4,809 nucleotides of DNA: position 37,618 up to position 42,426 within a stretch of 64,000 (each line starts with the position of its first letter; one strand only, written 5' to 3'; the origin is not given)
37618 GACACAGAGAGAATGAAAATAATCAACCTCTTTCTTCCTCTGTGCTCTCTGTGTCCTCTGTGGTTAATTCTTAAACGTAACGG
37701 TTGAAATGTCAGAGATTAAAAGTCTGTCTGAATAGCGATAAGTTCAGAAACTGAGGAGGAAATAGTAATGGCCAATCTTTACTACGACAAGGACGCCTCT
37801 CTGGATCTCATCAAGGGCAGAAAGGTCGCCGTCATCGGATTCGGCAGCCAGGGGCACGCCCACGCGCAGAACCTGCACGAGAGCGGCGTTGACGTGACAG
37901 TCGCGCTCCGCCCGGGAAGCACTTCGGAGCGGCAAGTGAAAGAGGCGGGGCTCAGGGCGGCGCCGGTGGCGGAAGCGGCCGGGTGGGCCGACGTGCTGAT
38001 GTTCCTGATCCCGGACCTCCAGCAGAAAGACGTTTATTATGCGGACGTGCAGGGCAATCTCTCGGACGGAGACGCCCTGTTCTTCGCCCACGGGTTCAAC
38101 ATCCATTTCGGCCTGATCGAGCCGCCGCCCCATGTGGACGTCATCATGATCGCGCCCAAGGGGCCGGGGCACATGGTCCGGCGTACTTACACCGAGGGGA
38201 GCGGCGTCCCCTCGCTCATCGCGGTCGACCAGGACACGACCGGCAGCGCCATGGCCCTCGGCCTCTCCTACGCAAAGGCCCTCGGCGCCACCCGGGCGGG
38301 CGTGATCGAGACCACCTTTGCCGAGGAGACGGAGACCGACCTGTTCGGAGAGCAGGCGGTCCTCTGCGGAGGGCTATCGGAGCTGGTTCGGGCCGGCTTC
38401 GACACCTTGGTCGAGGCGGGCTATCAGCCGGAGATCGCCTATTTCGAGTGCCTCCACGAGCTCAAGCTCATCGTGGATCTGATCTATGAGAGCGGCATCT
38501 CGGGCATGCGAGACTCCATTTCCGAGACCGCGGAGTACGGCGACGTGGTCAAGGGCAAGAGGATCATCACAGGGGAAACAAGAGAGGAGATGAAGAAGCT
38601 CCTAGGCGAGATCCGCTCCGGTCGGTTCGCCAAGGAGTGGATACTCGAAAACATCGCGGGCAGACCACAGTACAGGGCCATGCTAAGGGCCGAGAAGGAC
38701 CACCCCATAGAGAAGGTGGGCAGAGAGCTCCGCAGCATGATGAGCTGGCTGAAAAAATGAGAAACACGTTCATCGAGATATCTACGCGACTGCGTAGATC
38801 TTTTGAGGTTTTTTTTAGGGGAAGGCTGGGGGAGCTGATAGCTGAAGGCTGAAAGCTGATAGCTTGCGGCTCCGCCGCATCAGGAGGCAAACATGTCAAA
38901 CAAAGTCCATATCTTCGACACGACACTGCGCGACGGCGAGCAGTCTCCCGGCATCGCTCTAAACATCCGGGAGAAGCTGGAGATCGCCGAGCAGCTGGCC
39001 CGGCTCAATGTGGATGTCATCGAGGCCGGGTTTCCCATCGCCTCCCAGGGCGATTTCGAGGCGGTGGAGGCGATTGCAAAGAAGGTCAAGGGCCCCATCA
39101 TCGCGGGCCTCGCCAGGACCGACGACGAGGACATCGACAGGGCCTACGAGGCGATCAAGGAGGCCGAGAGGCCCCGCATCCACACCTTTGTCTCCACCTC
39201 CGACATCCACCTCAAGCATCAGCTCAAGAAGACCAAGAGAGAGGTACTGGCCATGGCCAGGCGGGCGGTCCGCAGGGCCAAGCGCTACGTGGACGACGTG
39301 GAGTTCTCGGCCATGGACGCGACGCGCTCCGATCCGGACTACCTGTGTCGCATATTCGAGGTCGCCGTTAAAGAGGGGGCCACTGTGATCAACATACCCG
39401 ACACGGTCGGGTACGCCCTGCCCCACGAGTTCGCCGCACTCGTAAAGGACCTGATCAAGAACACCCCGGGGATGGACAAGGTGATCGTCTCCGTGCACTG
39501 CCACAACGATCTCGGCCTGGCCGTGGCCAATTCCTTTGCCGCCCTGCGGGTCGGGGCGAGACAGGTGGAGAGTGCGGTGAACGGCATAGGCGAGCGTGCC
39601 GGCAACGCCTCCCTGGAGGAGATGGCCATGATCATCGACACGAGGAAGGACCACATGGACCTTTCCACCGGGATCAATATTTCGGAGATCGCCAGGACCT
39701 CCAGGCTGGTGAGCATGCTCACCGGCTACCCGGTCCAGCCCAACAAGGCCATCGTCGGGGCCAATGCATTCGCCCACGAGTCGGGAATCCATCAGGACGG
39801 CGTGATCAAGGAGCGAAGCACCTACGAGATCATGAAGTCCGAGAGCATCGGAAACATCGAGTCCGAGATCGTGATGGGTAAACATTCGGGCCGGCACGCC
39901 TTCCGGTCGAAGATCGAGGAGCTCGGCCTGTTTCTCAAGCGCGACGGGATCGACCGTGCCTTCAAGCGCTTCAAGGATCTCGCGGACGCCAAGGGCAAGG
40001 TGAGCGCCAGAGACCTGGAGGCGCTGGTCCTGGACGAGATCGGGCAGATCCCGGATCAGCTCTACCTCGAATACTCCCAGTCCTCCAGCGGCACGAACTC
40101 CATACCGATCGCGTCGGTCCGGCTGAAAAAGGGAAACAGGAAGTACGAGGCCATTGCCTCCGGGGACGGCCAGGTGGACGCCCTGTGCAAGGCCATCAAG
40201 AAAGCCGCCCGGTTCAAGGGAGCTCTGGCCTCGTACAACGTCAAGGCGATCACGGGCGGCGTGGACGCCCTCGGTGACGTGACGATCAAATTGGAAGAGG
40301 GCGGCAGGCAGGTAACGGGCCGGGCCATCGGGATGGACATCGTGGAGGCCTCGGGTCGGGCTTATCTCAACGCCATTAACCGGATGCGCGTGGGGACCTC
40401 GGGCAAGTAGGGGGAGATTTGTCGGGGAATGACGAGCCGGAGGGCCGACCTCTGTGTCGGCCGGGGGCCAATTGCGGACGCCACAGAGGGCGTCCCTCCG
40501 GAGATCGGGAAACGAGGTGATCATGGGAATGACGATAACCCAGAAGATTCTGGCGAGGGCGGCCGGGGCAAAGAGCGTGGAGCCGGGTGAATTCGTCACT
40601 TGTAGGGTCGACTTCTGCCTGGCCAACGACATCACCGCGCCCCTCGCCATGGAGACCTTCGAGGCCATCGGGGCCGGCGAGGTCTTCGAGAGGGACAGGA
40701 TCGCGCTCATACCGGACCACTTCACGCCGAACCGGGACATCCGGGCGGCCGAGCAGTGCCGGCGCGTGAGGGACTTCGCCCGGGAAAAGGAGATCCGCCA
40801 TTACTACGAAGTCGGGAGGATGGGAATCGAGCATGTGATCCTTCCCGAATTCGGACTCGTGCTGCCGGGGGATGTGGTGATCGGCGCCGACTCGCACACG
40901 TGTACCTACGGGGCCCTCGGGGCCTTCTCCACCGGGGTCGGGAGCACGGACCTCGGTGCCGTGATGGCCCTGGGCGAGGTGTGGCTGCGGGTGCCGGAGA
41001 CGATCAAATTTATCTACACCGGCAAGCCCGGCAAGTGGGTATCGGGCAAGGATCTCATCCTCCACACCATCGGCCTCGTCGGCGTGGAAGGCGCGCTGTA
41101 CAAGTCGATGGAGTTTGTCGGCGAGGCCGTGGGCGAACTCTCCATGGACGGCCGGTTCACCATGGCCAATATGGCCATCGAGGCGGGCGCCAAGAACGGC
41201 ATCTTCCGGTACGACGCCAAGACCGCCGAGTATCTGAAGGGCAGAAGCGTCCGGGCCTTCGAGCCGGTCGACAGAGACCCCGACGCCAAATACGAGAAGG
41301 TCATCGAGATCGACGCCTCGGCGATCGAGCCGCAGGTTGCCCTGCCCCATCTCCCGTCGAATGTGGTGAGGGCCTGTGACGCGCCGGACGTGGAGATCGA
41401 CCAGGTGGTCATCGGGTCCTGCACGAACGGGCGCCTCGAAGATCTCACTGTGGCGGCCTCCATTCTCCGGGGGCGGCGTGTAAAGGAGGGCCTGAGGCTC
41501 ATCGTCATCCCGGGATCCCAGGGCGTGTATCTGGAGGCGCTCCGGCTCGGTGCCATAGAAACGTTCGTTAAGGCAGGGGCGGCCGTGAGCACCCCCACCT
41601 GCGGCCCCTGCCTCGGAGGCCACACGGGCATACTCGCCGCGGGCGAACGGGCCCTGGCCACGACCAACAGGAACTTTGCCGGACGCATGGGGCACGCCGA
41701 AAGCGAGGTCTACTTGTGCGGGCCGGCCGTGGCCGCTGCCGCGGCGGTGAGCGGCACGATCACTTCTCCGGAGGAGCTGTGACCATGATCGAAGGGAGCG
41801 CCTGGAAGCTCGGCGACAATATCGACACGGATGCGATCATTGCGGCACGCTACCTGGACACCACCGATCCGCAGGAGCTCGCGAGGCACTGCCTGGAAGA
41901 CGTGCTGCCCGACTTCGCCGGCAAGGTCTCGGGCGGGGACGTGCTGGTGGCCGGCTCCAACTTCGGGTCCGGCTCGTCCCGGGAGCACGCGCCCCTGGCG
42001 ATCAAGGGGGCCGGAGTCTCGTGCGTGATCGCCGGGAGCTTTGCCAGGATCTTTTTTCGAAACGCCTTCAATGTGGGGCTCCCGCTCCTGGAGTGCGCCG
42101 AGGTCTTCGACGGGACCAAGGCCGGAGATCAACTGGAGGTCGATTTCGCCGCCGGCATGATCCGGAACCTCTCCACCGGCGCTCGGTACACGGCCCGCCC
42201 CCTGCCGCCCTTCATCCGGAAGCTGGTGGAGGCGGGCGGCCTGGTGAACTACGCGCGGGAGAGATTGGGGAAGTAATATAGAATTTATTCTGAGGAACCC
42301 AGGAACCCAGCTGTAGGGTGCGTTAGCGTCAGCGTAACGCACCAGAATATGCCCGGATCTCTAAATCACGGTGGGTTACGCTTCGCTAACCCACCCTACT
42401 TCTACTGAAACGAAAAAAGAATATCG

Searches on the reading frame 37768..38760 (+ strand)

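Call 54: search_protein_families(library=pfam, proteins=[window:37768-38760:+], max_evalue=0.0001)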
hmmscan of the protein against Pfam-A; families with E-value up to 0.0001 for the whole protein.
window:37768-38760:+ (330 aa): 5 families
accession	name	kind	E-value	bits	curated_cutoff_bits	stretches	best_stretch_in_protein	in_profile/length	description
PF07991.19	KARI_N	-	1.9e-70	236.2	20.6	1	15-178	2-165/165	Acetohydroxy acid isomeroreductase, NADPH-binding domain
PF01450.25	KARI_C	-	8.9e-65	217.8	29.1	1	184-327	1-144/144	Ketol-acid reductoisomerase, C-terminal domain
PF02826.25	2-Hacid_dh_C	-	9.3e-07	28.8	25.1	1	11-84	30-102/178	D-isomer specific 2-hydroxyacid dehydrogenase, NAD binding domain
PF03446.21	NAD_binding_2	-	1.4e-05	25.6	21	1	19-103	1-88/161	NAD binding domain of 6-phosphogluconate dehydrogenase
PF03807.23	F420_oxidored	-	3.8e-05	24.6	21.6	1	19-85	1-71/94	NADP oxidoreductase coenzyme F420-dependent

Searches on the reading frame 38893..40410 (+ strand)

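Call 54: search_protein_families(library=pfam, proteins=[window:38893-40410:+], max_evalue=0.0001)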
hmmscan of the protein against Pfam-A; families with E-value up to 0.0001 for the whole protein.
window:38893-40410:+ (505 aa): 3 families
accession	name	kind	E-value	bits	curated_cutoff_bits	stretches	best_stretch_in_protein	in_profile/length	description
PF00682.25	HMGL-like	-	6.1e-93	311.4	29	1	4-273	1-260/260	HMGL-like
PF08502.15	LeuA_dimer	-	4.7e-31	107.9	24.9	1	370-498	2-130/131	LeuA allosteric (dimerisation) domain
PF22617.1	HCS_D2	-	2.1e-27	95.7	27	1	287-367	1-81/82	Homocitrate synthase post-HMGL domain-like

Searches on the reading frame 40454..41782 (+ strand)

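Call 55: search_protein_families(library=pfam, proteins=[window:40454-41782:+], max_evalue=0.0001)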
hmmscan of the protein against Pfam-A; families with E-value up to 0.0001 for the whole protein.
window:40454-41782:+ (442 aa): 1 family
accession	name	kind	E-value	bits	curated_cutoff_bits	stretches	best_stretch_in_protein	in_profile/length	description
PF00330.25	Aconitase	-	3e-101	340.1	28.7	2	44-306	13-302/463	Aconitase family (aconitate hydratase)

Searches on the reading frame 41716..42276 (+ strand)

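Call 55: search_protein_families(library=pfam, proteins=[window:41716-42276:+], max_evalue=0.0001)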
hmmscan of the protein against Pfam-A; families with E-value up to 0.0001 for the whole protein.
window:41716-42276:+ (186 aa): 1 family
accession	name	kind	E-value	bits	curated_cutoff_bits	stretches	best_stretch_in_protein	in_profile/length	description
PF00694.25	Aconitase_C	-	3.2e-17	63.5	22.8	1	70-122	70-123/131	Aconitase C-terminal domain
